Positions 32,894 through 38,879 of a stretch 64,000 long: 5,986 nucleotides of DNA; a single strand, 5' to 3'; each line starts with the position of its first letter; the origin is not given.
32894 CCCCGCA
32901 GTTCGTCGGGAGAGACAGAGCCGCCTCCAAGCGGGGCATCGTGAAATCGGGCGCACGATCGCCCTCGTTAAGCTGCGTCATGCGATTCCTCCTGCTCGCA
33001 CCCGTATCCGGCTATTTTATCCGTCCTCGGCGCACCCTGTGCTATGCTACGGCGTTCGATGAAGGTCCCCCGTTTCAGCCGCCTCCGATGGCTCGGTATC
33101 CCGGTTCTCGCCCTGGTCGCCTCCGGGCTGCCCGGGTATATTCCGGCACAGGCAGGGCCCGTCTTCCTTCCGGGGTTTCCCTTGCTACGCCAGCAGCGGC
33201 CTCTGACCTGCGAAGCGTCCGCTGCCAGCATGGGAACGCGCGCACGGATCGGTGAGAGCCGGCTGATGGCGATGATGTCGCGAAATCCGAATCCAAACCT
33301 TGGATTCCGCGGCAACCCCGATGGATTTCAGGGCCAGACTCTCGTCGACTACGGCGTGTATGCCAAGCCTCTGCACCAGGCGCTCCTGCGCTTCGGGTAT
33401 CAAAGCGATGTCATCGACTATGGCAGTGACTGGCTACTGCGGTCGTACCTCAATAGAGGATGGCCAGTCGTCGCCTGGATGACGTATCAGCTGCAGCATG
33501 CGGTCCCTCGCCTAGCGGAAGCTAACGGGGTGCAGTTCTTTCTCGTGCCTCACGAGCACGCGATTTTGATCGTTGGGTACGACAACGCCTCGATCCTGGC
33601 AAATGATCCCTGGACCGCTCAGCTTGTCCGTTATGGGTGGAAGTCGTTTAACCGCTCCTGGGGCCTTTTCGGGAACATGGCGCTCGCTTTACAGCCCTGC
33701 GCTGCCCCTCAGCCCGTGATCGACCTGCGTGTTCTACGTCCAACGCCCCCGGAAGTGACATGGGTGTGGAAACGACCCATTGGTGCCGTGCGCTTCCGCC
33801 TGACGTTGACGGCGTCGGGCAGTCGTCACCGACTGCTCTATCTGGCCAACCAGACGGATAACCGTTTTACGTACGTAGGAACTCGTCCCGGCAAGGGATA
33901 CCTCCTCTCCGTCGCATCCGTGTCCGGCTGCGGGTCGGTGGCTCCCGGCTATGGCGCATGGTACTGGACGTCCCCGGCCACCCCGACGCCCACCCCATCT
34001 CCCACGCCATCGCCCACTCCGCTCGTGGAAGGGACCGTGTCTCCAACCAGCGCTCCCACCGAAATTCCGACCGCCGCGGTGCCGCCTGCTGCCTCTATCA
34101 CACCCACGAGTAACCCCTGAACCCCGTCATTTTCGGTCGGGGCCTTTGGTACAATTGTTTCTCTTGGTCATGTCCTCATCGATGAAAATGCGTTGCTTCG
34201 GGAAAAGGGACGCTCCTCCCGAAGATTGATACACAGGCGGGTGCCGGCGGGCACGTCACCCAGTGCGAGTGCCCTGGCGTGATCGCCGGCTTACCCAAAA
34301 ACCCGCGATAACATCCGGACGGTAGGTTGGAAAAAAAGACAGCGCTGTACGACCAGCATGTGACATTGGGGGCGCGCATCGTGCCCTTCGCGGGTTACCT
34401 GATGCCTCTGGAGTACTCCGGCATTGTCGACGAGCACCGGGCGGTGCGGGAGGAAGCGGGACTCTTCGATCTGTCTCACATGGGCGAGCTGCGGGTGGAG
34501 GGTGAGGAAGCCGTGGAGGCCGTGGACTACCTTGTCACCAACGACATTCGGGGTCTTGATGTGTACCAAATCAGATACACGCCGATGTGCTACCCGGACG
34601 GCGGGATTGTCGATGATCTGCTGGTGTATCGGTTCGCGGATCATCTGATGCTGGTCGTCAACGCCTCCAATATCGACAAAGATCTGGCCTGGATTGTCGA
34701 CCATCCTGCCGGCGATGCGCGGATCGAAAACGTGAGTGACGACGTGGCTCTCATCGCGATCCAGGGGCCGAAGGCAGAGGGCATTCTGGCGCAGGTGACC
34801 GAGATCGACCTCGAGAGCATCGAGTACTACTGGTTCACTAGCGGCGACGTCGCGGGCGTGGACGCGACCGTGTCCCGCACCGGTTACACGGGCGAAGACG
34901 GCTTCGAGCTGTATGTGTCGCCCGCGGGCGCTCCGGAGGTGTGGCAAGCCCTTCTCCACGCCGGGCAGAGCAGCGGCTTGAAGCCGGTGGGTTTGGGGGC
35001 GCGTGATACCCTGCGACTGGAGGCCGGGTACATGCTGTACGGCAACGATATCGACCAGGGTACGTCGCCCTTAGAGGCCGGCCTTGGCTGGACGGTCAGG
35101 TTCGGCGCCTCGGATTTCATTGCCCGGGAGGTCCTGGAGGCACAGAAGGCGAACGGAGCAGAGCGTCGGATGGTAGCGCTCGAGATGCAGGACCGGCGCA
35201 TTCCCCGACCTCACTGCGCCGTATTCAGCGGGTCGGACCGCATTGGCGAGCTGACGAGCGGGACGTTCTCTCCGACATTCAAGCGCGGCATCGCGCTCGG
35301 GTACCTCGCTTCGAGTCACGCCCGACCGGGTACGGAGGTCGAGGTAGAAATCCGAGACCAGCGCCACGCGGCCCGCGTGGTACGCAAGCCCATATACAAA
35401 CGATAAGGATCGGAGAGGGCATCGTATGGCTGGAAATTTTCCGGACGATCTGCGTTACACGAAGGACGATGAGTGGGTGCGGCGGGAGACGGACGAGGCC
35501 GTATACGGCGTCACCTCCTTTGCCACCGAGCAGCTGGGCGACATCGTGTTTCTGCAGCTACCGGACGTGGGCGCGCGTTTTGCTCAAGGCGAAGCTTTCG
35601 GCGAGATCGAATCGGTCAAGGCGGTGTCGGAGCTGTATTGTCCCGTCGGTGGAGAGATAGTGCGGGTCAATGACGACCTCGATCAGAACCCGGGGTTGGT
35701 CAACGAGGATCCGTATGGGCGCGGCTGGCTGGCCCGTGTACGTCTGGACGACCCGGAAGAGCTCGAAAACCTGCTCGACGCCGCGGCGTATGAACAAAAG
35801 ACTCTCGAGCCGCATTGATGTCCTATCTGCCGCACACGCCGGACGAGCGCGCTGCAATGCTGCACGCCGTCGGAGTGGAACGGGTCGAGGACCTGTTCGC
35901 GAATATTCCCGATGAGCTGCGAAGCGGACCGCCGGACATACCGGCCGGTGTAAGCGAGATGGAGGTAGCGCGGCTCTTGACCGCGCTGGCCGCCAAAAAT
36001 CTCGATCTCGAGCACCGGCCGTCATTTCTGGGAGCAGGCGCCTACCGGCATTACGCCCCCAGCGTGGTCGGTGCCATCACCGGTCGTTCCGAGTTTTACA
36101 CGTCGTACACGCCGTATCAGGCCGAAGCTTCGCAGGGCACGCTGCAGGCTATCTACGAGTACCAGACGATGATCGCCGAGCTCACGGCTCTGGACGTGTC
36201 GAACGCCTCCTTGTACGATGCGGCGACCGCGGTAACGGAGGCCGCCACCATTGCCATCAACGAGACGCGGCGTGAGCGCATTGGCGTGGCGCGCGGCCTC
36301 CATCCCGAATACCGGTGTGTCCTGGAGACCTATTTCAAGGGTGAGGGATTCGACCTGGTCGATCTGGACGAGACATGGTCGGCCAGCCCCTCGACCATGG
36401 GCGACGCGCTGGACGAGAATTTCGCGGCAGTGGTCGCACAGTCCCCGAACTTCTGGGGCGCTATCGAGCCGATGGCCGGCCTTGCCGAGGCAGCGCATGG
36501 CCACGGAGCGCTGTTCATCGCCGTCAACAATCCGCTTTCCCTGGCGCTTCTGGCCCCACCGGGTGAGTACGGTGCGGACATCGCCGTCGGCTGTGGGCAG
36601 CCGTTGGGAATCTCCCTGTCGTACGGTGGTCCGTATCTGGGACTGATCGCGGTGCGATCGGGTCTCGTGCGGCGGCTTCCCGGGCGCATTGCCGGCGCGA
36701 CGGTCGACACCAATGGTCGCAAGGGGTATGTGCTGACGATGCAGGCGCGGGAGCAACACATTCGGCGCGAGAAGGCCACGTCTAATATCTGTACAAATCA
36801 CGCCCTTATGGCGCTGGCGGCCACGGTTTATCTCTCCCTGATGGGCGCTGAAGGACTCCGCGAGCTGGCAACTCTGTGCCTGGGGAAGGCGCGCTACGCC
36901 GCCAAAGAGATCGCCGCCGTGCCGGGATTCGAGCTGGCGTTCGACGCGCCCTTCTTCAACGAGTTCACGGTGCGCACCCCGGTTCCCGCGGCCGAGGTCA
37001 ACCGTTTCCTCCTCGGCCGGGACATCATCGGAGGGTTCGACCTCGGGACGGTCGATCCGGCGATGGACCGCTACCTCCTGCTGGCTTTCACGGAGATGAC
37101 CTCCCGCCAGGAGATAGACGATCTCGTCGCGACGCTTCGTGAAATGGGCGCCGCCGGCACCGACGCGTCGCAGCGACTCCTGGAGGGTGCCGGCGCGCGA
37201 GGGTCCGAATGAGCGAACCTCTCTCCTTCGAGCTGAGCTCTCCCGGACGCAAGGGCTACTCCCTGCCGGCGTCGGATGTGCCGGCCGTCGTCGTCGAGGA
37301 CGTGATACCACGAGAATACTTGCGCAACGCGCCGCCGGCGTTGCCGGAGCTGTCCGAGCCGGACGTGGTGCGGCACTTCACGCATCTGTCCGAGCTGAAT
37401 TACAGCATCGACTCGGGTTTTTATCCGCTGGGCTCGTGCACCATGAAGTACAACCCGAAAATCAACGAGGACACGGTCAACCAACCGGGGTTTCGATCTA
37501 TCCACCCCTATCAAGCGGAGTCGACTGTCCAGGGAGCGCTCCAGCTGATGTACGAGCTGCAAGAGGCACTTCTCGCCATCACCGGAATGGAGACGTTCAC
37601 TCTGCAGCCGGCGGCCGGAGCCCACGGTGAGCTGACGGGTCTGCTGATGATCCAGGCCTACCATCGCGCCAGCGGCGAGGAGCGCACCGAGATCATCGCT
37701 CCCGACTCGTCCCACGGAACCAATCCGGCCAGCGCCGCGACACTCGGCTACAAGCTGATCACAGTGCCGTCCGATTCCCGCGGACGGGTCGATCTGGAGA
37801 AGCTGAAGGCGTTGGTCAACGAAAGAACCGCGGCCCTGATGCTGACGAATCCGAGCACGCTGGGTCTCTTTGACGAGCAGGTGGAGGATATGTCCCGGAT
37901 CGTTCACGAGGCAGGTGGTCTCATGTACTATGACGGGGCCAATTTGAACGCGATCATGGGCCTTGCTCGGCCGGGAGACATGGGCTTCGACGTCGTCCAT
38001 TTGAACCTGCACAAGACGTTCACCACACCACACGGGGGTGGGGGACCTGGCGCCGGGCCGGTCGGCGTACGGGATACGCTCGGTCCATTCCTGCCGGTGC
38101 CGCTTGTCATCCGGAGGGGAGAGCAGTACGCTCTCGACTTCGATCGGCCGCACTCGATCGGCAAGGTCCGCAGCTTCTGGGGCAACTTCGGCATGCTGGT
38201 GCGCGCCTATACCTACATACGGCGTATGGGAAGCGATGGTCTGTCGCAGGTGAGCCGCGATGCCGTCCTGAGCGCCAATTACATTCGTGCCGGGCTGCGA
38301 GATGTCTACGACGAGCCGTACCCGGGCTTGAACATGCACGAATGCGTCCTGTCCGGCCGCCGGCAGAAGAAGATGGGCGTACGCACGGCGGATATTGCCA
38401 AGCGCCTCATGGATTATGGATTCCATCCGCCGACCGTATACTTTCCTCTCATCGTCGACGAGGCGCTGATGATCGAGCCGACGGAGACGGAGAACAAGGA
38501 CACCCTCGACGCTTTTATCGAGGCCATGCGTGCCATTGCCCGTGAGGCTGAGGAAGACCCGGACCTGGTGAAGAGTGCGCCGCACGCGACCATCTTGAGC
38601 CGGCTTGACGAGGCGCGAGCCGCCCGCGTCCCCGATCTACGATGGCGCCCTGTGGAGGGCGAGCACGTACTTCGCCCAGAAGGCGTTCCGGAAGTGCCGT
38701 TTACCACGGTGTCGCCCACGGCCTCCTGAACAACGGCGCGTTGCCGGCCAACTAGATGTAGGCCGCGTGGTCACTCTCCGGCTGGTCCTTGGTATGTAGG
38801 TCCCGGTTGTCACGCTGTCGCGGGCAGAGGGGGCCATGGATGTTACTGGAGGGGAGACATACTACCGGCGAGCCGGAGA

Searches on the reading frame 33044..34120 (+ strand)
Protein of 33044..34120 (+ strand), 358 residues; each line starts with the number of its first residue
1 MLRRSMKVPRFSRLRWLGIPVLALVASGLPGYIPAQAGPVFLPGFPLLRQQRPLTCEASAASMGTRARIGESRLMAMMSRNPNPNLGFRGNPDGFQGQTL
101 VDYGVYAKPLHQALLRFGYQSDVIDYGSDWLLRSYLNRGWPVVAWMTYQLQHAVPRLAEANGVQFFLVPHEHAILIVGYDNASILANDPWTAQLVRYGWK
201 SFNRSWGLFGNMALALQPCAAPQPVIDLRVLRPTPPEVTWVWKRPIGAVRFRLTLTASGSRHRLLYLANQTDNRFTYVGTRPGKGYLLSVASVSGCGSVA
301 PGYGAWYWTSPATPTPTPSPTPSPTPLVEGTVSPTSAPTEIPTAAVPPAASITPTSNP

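Call 14: find_encoding_contigs(protein=window:33044-34120:+, flank=10000, max_places=4)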
Protein window:33044-34120:+ (358 aa): 1 contig read that carries it; 1 place shown.
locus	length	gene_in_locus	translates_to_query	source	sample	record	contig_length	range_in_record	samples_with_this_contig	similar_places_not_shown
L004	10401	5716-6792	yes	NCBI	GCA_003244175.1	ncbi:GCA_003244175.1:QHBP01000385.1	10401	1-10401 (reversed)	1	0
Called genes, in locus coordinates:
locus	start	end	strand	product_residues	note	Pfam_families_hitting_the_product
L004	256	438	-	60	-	PF04255:DUF433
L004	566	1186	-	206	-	PF18765:Polbeta (weak)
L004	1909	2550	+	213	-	PF05239:PRC (faint)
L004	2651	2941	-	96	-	-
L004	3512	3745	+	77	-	-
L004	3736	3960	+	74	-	-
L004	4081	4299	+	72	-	-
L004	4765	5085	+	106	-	PF01797:Y1_Tnp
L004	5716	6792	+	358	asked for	PF13529:Peptidase_C39_2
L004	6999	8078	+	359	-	PF01571:GCV_T, PF08669:GCV_T_C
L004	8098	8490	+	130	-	PF01597:GCV_H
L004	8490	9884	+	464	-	PF02347:GDC-P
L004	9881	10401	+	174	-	?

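Call 17: list_cluster_members(proteins=[window:33044-34120:+, window:31064-31285:+, window:31409-31624:+])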
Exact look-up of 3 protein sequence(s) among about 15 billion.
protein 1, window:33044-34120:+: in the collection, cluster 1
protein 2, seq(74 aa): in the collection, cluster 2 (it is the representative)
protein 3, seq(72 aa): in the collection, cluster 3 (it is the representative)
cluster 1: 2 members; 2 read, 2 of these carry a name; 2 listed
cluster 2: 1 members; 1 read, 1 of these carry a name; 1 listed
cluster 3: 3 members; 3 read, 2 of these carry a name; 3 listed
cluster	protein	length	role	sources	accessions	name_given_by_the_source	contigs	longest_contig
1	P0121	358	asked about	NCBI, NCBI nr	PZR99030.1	MAG: hypothetical protein DLM70_16125 [Chloroflexi bacterium] | MAG: hypothetical protein DLM70_16125 [Chloroflexota bacterium]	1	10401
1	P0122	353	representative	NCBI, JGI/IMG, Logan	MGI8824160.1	MAG: C39 family peptidase [Chloroflexota bacterium]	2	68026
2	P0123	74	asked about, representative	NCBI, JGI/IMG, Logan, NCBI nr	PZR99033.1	MAG: hypothetical protein DLM70_16145 [Chloroflexi bacterium] | MAG: hypothetical protein DLM70_16145 [Chloroflexota bacterium]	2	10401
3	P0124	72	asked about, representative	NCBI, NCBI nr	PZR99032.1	MAG: hypothetical protein DLM70_16140 [Chloroflexi bacterium] | MAG: hypothetical protein DLM70_16140 [Chloroflexota bacterium]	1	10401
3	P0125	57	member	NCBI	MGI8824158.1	MAG: hypothetical protein ACR2JC_00660 [Chloroflexota bacterium]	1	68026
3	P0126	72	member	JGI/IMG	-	-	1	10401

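Call 18: find_encoding_contigs(protein=P0122, flank=10000, max_places=4)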
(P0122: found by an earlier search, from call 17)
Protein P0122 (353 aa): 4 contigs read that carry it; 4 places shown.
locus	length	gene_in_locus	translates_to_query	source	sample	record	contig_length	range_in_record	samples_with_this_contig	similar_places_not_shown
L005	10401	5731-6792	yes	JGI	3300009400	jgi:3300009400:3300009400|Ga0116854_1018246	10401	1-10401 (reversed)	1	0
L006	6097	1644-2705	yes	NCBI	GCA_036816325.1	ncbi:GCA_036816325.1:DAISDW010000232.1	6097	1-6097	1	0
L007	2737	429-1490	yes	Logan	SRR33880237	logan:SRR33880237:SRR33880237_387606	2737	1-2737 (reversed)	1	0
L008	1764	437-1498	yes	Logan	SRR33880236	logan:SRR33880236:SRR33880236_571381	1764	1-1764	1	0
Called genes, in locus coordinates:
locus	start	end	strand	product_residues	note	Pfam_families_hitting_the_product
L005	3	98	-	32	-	?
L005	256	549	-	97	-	PF04255:DUF433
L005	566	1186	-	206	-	PF18765:Polbeta (weak)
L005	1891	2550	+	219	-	PF05239:PRC (faint)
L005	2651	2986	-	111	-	-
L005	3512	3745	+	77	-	-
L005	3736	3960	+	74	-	-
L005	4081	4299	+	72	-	-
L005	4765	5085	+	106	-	PF01797:Y1_Tnp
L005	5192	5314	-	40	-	-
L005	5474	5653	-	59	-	-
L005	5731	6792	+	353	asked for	PF13529:Peptidase_C39_2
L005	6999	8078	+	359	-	PF01571:GCV_T, PF08669:GCV_T_C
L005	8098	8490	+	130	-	PF01597:GCV_H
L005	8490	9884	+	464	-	PF02347:GDC-P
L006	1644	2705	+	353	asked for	PF13529:Peptidase_C39_2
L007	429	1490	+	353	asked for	PF13529:Peptidase_C39_2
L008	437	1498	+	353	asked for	PF13529:Peptidase_C39_2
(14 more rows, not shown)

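Call 21: find_encoding_contigs(protein=P0125, flank=10000, max_places=10)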
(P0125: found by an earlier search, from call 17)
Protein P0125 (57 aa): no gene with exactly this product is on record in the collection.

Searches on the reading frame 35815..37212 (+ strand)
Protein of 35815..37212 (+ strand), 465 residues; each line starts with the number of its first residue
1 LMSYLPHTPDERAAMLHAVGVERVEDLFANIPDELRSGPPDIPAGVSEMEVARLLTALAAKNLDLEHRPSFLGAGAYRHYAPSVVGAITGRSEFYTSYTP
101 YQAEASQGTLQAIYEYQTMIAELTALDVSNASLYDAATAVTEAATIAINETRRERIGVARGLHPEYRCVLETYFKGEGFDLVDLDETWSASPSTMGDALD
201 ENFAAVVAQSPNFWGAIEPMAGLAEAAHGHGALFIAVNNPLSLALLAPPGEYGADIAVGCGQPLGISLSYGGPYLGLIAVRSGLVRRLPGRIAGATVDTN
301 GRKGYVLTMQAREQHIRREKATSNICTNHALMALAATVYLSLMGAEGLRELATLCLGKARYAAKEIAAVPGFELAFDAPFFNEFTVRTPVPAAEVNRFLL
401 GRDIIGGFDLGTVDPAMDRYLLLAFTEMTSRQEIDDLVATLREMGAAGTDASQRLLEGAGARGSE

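Call 67: find_homologous_proteins(query=window:35815-37212:+, max_evalue=1e-50)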
Query window:35815-37212:+ (465 aa): 8000 proteins with E <= 1e-50 among 8000 candidates; the best 120 are listed.
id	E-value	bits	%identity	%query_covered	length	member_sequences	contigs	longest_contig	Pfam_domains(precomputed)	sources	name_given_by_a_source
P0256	0.0e+0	1023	100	100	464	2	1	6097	PF02347.23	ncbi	-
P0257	8.6e-230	781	77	98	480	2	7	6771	PF02347.23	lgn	-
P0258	1.6e-229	781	75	100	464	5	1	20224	PF02347.23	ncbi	ncbi:MAG: aminomethyl-transferring glycine dehydrogenase subunit GcvPA [Chloroflexota bacterium]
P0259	2.3e-227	773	75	100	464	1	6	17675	PF02347.23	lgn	-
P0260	1.8e-226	770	75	100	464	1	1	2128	PF02347.23,PF00266.26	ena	-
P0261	2.9e-225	766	74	100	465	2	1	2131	PF02347.23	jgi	jgi:glycine dehydrogenase subunit 1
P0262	2.1e-222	757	75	99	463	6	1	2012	PF02347.23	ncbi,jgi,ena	-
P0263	5.3e-222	756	75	95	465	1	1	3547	PF02347.23,PF00266.26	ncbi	-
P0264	7.1e-222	755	72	100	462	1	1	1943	PF02347.23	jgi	jgi:glycine dehydrogenase subunit 1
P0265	7.7e-222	755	74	98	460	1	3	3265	PF02347.23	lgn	-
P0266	9.4e-222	755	73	100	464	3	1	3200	PF02347.23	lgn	-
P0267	1.0e-221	755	75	100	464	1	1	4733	PF02347.23,PF17645.7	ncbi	ncbi:MAG TPA: aminomethyl-transferring glycine dehydrogenase subunit GcvPA [Chloroflexota bacterium]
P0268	1.2e-221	755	76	95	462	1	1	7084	PF02347.23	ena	-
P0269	1.6e-221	754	74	99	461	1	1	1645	PF02347.23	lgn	-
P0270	1.4e-220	751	72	99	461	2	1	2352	PF02347.23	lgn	-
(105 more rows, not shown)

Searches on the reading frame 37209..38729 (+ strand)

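Call 64: search_protein_families(library=pfam, proteins=[window:37209-38729:+], max_evalue=0.00001)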
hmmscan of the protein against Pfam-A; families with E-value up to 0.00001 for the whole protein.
window:37209-38729:+ (506 aa): 3 families
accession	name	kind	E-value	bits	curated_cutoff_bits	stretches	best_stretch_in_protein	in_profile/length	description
PF21478.3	GcvP2_C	-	7.2e-29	100.6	27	1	349-449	2-104/122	Glycine dehydrogenase, C-terminal domain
PF02347.22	GDC-P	-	2.3e-12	46.9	26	1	29-296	27-284/429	Glycine cleavage system P-protein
PF00266.25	Aminotran_5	-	2.3e-06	27.3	21.5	1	148-276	78-207/371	Aminotransferase class-V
